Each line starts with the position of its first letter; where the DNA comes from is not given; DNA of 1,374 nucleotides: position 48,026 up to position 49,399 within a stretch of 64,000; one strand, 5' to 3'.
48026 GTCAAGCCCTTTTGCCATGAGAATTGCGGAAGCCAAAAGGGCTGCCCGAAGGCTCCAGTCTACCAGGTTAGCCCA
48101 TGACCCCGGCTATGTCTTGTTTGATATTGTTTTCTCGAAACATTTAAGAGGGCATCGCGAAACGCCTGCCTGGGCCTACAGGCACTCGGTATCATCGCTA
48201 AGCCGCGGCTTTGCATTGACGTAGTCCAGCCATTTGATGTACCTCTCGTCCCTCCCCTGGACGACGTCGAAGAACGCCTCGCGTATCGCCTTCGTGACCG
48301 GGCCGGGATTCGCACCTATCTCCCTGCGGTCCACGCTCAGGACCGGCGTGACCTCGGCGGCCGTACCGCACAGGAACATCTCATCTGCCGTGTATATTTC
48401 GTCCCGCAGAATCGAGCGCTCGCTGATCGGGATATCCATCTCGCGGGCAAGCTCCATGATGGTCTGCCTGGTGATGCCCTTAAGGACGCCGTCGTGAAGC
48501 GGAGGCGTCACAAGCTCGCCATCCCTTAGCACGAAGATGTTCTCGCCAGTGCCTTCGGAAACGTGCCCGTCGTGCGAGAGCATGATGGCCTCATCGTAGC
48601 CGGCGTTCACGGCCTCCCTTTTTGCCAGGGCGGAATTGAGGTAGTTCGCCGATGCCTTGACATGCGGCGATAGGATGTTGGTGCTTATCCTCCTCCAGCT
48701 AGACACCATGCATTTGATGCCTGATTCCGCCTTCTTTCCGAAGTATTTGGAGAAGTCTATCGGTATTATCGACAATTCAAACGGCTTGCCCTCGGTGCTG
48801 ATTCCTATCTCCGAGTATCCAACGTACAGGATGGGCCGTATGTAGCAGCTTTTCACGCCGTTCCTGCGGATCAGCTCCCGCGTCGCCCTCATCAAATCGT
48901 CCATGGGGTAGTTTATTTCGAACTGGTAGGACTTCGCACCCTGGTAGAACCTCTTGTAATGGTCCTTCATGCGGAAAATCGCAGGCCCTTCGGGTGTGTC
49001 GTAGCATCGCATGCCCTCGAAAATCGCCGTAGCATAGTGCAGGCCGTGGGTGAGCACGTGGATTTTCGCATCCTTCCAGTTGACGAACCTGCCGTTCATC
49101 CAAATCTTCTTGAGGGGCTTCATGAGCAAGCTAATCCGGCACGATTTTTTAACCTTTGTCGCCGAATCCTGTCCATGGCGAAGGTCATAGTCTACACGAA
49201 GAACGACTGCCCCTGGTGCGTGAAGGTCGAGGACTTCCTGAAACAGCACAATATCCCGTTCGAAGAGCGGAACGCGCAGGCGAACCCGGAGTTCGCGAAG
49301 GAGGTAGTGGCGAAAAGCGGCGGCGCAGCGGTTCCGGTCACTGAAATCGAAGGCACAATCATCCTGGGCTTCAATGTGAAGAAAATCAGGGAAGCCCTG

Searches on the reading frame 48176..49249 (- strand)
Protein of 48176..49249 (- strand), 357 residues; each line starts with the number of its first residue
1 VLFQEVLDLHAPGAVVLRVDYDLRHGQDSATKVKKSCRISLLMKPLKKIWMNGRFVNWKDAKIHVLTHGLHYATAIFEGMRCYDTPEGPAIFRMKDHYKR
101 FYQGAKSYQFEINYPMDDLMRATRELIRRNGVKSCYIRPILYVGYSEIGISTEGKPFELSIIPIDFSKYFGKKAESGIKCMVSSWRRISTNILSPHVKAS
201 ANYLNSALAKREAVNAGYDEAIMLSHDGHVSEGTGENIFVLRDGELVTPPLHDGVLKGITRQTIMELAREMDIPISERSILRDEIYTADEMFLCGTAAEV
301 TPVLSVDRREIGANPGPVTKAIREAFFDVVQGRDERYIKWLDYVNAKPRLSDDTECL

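Call 6: search_protein_families(library=pfam, proteins=[window:48176-49249:-], max_evalue=0.01)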
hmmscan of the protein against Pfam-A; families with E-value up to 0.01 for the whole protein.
window:48176-49249:- (357 aa): 1 family
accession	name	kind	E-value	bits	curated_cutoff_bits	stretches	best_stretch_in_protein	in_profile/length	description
PF01063.24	Aminotran_4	-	1.8e-54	185.4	28.5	1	76-306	2-223/223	Amino-transferase class IV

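Call 12: find_related_loci(query=window:48176-49249:-, collection=genome_contigs, flank=4000)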
Query window:48176-49249:- (357 aa) in genome_contigs; peptide patterns used: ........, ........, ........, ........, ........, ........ (x = any residue, [..] = any of these).
600 stretches matched a pattern (row limit reached: there are more); 579 encode a relative of the query (tblastn E <= 1e-3); the best 80 are kept; 80 distinct loci.
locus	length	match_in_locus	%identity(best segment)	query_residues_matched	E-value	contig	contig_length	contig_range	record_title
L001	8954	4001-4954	83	39-354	0e+0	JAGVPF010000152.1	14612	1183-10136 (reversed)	MAG: archaeon isolate DeMMO3_33 c_000000005353, whole genome shotgun sequence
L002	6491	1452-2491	72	1-347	2e-163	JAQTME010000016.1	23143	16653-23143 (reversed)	MAG: Candidatus ainarchaeum sp. isolate STA_33 NODE_4173_length_23143_cov_3.803876_Sandtown_A, whole genome shotgun sequ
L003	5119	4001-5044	67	1-345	1e-162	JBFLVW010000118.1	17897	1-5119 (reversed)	MAG: Candidatus Micrarchaeota archaeon isolate MAG016 MAG016_118, whole genome shotgun sequence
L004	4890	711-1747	69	1-346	2e-160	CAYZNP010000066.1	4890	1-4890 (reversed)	MAG TPA_asm: Candidatus Micrarchaeota archaeon isolate binchicken_co33_526 genome assembly, contig: NODE_26971_length_48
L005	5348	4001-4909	59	42-344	5e-132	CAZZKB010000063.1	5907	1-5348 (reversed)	MAG TPA_asm: Candidatus Micrarchaeota archaeon isolate SRP135725_co3_81 genome assembly, contig: NODE_19210_length_5907_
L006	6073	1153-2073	59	43-347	1e-129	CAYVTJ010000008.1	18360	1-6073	MAG TPA_asm: Candidatus Micrarchaeota archaeon isolate binchicken_co15_137 genome assembly, contig: NODE_1703_length_183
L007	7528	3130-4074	52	31-344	2e-114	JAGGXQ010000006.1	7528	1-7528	MAG: Thaumarchaeota archaeon isolate AUK156 PB_MBMC_110_c_000000000060, whole genome shotgun sequence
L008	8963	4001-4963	49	24-344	2e-112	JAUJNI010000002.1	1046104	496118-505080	MAG: Actinomycetota bacterium isolate YX2bin24 opera_contig_8, whole genome shotgun sequence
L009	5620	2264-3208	49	29-344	2e-104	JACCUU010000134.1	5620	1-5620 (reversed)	MAG: Actinomycetota bacterium isolate MGR_bin108 SD2897-2912_k127_5665731, whole genome shotgun sequence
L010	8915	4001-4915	50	43-348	6e-104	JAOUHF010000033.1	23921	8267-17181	MAG: Thermoleophilia bacterium isolate 4_1_May_SF_Bin55 4_1_May_SF_Bin55_scaffold_719_c1, whole genome shotgun sequence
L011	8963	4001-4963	48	24-348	7e-104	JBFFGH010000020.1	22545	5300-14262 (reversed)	MAG: Gaiellaceae bacterium isolate Mix_mud15.2022.01.37 k141_678949_length_22545_cov_9.9430, whole genome shotgun sequen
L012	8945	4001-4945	48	33-348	6e-104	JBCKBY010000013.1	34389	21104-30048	Gaiellaceae bacterium isolate SLM_LV1_BS-B14 Node_13_length_34389_cov_87.602595, whole genome shotgun sequence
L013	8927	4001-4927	49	43-352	2e-103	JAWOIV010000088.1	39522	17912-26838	MAG: Gaiellaceae bacterium isolate CWP5-2.bin.93 k191_3405606, whole genome shotgun sequence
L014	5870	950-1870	49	42-346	3e-103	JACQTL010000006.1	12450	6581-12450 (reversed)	MAG: Actinomycetota bacterium isolate NC_groundwater_1410_Ag_S-0.65um_73_24 S_p65_S5_coassembly_k141_114098, whole genom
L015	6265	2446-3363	49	39-344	3e-102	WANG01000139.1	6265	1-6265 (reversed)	MAG: Candidatus Hydrothermarchaeota archaeon isolate S140_74_esom k151_53871, whole genome shotgun sequence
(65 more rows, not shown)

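Call 28: find_encoding_contigs(protein=window:48176-49123:-, flank=6000, max_places=10)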
Protein window:48176-49123:- (315 aa): 2 contigs read that carry it; 1 place shown.
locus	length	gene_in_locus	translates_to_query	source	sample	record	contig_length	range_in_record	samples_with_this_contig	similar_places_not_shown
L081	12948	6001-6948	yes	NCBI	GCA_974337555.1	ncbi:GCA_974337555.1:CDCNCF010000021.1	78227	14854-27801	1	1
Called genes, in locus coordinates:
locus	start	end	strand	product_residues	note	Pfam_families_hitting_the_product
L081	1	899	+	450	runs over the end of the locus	PF00270:DEAD, PF04851:ResIII, PF00271:Helicase_C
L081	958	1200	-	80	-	PF00462:Glutaredoxin, PF13417:GST_N_3 (weak), PF13409:GST_N_2 (weak)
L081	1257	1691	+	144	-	PF13668:Ferritin_2 (faint), PF00210:Ferritin, PF02915:Rubrerythrin (faint)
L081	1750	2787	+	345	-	PF04055:Radical_SAM, PF08608:Wyosine_form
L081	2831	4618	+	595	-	PF12837:Fer4_6 (faint), PF14697:Fer4_21 (weak), PF00037:Fer4 (weak), PF00005:ABC_tran, PF02463:SMC_N (faint), PF13304:AAA_21 (faint), PF00005:ABC_tran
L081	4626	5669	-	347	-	PF02518:HATPase_c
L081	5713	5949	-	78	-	PF00462:Glutaredoxin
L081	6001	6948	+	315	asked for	PF01063:Aminotran_4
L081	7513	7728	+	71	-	-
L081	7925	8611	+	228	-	-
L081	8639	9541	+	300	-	PF16881:LIAS_N (weak), PF04055:Radical_SAM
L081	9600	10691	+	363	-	PF00676:E1_dh, PF02775:TPP_enzyme_C (weak), PF13292:DXP_synthase_N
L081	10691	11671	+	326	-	PF02779:Transket_pyr, PF02780:Transketolase_C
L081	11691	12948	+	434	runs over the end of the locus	PF00364:Biotin_lipoyl, PF25997:BSH_YhbJ (weak), PF02817:E3_binding, PF00198:2-oxoacid_dh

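Call 29: search_protein_families(library=pfam, proteins=[L001:5141-6133:+, L001:6364-6837:+, L001:6846-8135:+, L001:8139-8450:+, L001:6137-6364:+], max_evalue=0.01)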
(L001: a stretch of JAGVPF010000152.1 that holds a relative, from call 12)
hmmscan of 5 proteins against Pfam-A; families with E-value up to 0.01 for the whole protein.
L001:5141-6133:+ (330 aa): 3 families
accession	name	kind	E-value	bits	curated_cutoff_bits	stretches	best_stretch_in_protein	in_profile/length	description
PF00589.27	Phage_integrase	-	4.7e-17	62.7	27.1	1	152-318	3-168/172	Phage integrase family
PF13495.12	Phage_int_SAM_4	-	1.5e-05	25.7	27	1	48-123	4-80/85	Phage integrase, N-terminal SAM-like domain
PF02899.23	Phage_int_SAM_1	-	3.7e-05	24.3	22.3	1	63-122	19-80/83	Phage integrase, N-terminal SAM-like domain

L001:6364-6837:+ (157 aa): 0 families

L001:6846-8135:+ (429 aa): 0 families

L001:8139-8450:+ (103 aa): 1 family
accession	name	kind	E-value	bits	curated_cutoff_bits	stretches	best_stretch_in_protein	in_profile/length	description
PF14354.12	Lar_restr_allev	-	0.0091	16.7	28.6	0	80-98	14-33/58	Restriction alleviation protein Lar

L001:6137-6364:+ (75 aa): 0 families

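Call 33: find_related_loci(query=window:48179-49123:-, collection=metagenome_contigs, flank=3000)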
Query window:48179-49123:- (315 aa) in metagenome_contigs; peptide patterns used: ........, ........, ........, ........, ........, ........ (x = any residue, [..] = any of these).
600 stretches matched a pattern (row limit reached: there are more); 571 encode a relative of the query (tblastn E <= 1e-3); the best 80 are kept; 80 distinct loci.
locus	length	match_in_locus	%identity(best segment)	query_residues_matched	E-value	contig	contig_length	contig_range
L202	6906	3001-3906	62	1-302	9e-140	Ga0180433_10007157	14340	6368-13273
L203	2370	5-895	55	7-302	9e-120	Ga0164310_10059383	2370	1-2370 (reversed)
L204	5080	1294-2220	50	1-310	1e-107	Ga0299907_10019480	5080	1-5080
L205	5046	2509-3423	50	1-306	2e-106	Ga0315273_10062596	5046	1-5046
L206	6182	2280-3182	52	1-302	1e-105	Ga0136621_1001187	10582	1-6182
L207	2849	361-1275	51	1-306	8e-109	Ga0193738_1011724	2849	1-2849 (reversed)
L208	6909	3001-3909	49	7-309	9e-105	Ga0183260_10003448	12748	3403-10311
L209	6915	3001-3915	50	1-306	1e-104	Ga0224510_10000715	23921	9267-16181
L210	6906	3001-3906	50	1-303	1e-104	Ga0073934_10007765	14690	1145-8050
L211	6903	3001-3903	51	1-302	1e-104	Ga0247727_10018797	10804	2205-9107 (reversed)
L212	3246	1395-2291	50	4-302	1e-105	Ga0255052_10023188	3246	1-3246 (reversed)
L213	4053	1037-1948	49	5-306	2e-104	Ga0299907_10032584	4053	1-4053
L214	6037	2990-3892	50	1-302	3e-103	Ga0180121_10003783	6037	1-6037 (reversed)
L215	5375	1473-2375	49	1-302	3e-103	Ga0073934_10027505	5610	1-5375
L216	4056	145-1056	49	1-302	6e-103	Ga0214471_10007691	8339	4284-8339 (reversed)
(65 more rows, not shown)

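Call 37: find_homologous_proteins(query=window:48179-49123:-, max_evalue=1e-80)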
Query window:48179-49123:- (315 aa): 5403 proteins with E <= 1e-80 among 8000 candidates; the best 120 are listed.
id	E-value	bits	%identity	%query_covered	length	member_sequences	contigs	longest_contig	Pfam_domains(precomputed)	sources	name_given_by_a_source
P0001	3.5e-193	659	88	100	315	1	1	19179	PF01063.25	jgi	jgi:branched-chain amino acid aminotransferase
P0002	8.0e-185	632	86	97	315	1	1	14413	PF01063.25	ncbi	ncbi:MAG: branched-chain amino acid transaminase [Candidatus Micrarchaeota archaeon]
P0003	1.8e-183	627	84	99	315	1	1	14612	PF01063.25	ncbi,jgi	jgi:branched-chain amino acid aminotransferase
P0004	6.9e-183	625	83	100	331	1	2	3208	PF01063.25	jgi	jgi:branched-chain amino acid aminotransferase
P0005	1.3e-182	624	84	100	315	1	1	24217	PF01063.25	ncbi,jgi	jgi:branched-chain amino acid aminotransferase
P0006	2.4e-181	620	85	97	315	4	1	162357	PF01063.25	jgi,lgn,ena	-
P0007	4.0e-181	619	82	100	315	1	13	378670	PF01063.25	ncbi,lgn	-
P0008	4.1e-181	619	82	99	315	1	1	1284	PF01063.25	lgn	-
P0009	1.5e-180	617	82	99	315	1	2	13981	PF01063.25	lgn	-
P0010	5.1e-177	606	80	100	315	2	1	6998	PF01063.25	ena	-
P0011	5.0e-175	599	80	100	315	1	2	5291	PF01063.25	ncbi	-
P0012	1.3e-169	582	79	96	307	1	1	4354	PF01063.25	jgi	jgi:branched-chain amino acid aminotransferase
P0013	1.6e-167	575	79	96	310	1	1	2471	PF01063.25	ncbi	-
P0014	5.3e-166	570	79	97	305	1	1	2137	PF01063.25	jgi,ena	-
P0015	4.6e-165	567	76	97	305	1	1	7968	PF01063.25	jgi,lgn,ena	-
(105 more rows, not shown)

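Call 39: find_encoding_contigs(protein=P0001, flank=5000, max_places=2)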
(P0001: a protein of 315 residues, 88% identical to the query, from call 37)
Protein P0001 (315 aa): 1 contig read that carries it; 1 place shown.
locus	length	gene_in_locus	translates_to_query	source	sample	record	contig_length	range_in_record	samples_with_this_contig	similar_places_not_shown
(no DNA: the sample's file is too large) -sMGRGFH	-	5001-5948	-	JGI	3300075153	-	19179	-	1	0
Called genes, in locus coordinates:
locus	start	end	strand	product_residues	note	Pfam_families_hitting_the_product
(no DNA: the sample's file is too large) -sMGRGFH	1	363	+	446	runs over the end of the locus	PF00270:DEAD, PF04851:ResIII, PF00271:Helicase_C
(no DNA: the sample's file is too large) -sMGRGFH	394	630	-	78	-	PF00462:Glutaredoxin, PF13417:GST_N_3 (weak), PF13409:GST_N_2 (weak)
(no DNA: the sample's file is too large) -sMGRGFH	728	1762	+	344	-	PF04055:Radical_SAM, PF08608:Wyosine_form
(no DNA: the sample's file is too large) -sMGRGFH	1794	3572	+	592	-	PF12837:Fer4_6 (faint), PF14697:Fer4_21 (weak), PF00037:Fer4 (weak), PF00005:ABC_tran, PF02463:SMC_N (faint), PF13304:AAA_21 (faint), PF00005:ABC_tran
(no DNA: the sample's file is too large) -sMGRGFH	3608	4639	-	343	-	PF02518:HATPase_c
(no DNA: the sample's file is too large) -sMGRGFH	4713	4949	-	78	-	PF00462:Glutaredoxin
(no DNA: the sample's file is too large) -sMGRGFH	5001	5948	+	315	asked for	PF01063:Aminotran_4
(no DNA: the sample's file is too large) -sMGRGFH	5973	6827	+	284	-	PF00069:Pkinase, PF07714:PK_Tyr_Ser-Thr, PF01636:APH (faint)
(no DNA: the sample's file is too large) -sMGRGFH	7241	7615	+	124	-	-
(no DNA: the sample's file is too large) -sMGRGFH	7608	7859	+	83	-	-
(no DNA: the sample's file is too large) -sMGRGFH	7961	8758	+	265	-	-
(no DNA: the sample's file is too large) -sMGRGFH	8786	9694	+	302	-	PF04055:Radical_SAM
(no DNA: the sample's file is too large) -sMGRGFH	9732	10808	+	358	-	PF00676:E1_dh, PF02775:TPP_enzyme_C (weak), PF13292:DXP_synthase_N (weak)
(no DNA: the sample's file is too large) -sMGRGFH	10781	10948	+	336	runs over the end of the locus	PF02779:Transket_pyr, PF02780:Transketolase_C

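Call 40: find_encoding_contigs(protein=P0002, flank=5000, max_places=2)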
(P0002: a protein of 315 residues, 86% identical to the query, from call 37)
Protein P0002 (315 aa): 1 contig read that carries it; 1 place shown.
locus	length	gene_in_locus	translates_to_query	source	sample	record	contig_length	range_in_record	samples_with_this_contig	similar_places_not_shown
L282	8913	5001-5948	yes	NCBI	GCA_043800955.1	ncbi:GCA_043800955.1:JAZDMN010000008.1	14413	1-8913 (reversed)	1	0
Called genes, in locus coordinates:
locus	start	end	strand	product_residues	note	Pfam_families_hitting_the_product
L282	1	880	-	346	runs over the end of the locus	-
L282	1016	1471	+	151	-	PF12895:ANAPC3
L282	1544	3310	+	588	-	PF12837:Fer4_6 (faint), PF14697:Fer4_21 (weak), PF00037:Fer4 (weak), PF00005:ABC_tran, PF02463:SMC_N (weak), PF13304:AAA_21 (faint), PF00005:ABC_tran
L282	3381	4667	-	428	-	-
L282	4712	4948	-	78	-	PF00462:Glutaredoxin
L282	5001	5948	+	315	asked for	PF01063:Aminotran_4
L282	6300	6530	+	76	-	PF13783:DUF4177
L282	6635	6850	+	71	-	-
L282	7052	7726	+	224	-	-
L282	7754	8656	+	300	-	PF04055:Radical_SAM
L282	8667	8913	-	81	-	PF07282:Cas12f1-like_TNB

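Call 41: find_encoding_contigs(protein=P0006, flank=5000, max_places=2)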
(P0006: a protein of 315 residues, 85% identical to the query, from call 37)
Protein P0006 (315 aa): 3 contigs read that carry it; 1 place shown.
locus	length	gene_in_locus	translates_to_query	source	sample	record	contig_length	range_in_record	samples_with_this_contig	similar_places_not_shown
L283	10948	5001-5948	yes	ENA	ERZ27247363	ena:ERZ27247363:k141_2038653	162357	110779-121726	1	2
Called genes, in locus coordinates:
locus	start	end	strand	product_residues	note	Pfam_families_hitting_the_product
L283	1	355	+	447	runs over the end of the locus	PF00270:DEAD, PF04851:ResIII, PF00271:Helicase_C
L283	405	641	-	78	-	PF00462:Glutaredoxin, PF13417:GST_N_3 (weak), PF13409:GST_N_2 (weak)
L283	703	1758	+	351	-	PF04055:Radical_SAM, PF08608:Wyosine_form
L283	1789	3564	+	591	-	PF12797:Fer4_2 (faint), PF12837:Fer4_6 (faint), PF14697:Fer4_21 (weak), PF00037:Fer4 (weak), PF00005:ABC_tran, PF02463:SMC_N (weak), PF13304:AAA_21 (faint), PF00005:ABC_tran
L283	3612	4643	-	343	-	PF02518:HATPase_c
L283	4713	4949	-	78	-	PF00462:Glutaredoxin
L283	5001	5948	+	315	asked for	PF01063:Aminotran_4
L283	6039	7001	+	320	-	PF01145:Band_7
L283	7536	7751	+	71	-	-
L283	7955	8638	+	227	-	-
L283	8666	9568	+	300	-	PF04055:Radical_SAM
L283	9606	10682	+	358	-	PF00676:E1_dh, PF13292:DXP_synthase_N (weak)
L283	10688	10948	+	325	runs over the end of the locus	PF02779:Transket_pyr, PF02780:Transketolase_C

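Call 43: find_encoding_contigs(protein=P0005, flank=5000, max_places=2)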
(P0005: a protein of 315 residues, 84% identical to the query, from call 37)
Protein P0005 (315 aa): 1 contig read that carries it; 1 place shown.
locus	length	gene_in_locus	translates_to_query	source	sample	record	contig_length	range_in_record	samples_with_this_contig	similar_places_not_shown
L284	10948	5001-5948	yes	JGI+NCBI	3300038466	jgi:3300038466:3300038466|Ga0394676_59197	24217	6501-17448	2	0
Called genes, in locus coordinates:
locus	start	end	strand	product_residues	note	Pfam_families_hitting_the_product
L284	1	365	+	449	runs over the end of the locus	PF00270:DEAD, PF04851:ResIII, PF00271:Helicase_C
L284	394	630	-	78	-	PF00462:Glutaredoxin, PF13417:GST_N_3 (weak), PF13409:GST_N_2 (weak)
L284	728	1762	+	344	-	PF04055:Radical_SAM, PF08608:Wyosine_form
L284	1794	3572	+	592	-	PF12837:Fer4_6 (faint), PF14697:Fer4_21 (weak), PF00037:Fer4 (weak), PF00005:ABC_tran, PF02463:SMC_N (faint), PF13304:AAA_21 (faint), PF00005:ABC_tran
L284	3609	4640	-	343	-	PF02518:HATPase_c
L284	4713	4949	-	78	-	PF00462:Glutaredoxin, PF13417:GST_N_3 (weak)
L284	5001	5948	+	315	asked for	PF01063:Aminotran_4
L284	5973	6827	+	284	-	PF00069:Pkinase, PF07714:PK_Tyr_Ser-Thr, PF01636:APH (faint)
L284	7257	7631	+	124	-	-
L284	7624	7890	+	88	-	-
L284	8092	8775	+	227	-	-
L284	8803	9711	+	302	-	PF04055:Radical_SAM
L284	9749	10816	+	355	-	PF00676:E1_dh, PF02775:TPP_enzyme_C (weak), PF13292:DXP_synthase_N (weak)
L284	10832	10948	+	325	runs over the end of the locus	PF02779:Transket_pyr, PF02780:Transketolase_C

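Call 44: find_encoding_contigs(protein=P0007, flank=5000, max_places=3)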
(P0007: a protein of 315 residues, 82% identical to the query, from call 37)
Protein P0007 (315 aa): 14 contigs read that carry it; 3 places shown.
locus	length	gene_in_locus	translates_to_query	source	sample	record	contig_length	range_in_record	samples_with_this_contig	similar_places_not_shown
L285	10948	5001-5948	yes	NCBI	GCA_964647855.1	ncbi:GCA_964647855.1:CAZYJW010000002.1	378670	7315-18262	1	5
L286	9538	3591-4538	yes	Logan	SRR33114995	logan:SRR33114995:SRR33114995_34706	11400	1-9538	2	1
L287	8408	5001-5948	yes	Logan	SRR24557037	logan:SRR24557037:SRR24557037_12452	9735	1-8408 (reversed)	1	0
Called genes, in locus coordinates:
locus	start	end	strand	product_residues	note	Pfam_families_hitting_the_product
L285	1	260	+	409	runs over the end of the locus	PF00999:Na_H_Exchanger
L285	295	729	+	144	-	PF13668:Ferritin_2 (weak), PF00210:Ferritin, PF02915:Rubrerythrin (weak)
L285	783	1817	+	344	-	PF04055:Radical_SAM, PF08608:Wyosine_form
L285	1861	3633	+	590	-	PF12837:Fer4_6 (faint), PF14697:Fer4_21 (weak), PF00037:Fer4 (weak), PF00005:ABC_tran, PF02463:SMC_N (faint), PF13304:AAA_21 (faint), PF00005:ABC_tran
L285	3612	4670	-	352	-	PF02518:HATPase_c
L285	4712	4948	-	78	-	PF00462:Glutaredoxin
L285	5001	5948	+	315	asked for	PF01063:Aminotran_4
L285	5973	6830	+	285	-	PF00069:Pkinase, PF01636:APH (faint), PF07714:PK_Tyr_Ser-Thr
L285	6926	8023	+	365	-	-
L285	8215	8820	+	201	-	PF01844:HNH, PF13395:HNH_4 (faint), PF14279:HNH_5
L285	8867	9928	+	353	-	PF13392:HNH_3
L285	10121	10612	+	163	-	-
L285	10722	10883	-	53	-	-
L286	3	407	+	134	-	?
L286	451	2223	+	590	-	PF12837:Fer4_6 (faint), PF14697:Fer4_21 (weak), PF00037:Fer4 (weak), PF00005:ABC_tran, PF02463:SMC_N (faint), PF13304:AAA_21 (faint), PF00005:ABC_tran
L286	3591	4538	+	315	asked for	PF01063:Aminotran_4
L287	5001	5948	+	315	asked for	PF01063:Aminotran_4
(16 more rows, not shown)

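Call 45: find_encoding_contigs(protein=P0009, flank=5000, max_places=2)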
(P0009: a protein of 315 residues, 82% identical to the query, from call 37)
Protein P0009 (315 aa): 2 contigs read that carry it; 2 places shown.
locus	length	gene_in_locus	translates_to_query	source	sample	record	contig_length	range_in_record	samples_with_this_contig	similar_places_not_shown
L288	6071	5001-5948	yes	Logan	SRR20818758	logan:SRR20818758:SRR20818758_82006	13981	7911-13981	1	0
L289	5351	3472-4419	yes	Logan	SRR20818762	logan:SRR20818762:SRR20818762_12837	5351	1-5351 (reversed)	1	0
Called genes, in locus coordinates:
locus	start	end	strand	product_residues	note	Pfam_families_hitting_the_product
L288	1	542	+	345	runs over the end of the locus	PF04055:Radical_SAM, PF08608:Wyosine_form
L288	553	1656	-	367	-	-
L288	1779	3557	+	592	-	PF12837:Fer4_6 (faint), PF14697:Fer4_21 (weak), PF00037:Fer4 (weak), PF00005:ABC_tran, PF02463:SMC_N (faint), PF13304:AAA_21 (faint), PF00005:ABC_tran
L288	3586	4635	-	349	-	PF02518:HATPase_c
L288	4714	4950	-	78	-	PF00462:Glutaredoxin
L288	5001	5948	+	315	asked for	PF01063:Aminotran_4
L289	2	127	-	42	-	?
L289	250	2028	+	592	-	PF12837:Fer4_6 (faint), PF14697:Fer4_21 (weak), PF00037:Fer4 (weak), PF00005:ABC_tran, PF02463:SMC_N (faint), PF13304:AAA_21 (faint), PF00005:ABC_tran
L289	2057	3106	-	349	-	PF02518:HATPase_c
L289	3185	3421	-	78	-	PF00462:Glutaredoxin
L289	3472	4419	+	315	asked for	PF01063:Aminotran_4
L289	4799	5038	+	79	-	-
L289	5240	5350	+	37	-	?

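Call 46: find_encoding_contigs(protein=P0010, flank=5000, max_places=2)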
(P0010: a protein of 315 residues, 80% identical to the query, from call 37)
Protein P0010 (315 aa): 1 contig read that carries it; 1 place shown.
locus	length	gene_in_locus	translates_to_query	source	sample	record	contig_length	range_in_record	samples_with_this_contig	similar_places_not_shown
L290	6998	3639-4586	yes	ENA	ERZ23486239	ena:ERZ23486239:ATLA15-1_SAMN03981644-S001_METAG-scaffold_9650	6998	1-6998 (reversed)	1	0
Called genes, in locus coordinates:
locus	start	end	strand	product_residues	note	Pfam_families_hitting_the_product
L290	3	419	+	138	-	?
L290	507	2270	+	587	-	PF04068:Fer4_RLI (weak), PF12837:Fer4_6 (faint), PF14697:Fer4_21, PF00037:Fer4 (weak), PF00005:ABC_tran, PF02463:SMC_N (faint), PF13304:AAA_21 (faint), PF00005:ABC_tran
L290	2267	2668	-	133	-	-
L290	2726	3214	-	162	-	-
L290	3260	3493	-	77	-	PF00462:Glutaredoxin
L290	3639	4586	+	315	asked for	PF01063:Aminotran_4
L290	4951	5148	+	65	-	-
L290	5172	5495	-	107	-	-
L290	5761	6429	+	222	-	-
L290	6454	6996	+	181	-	?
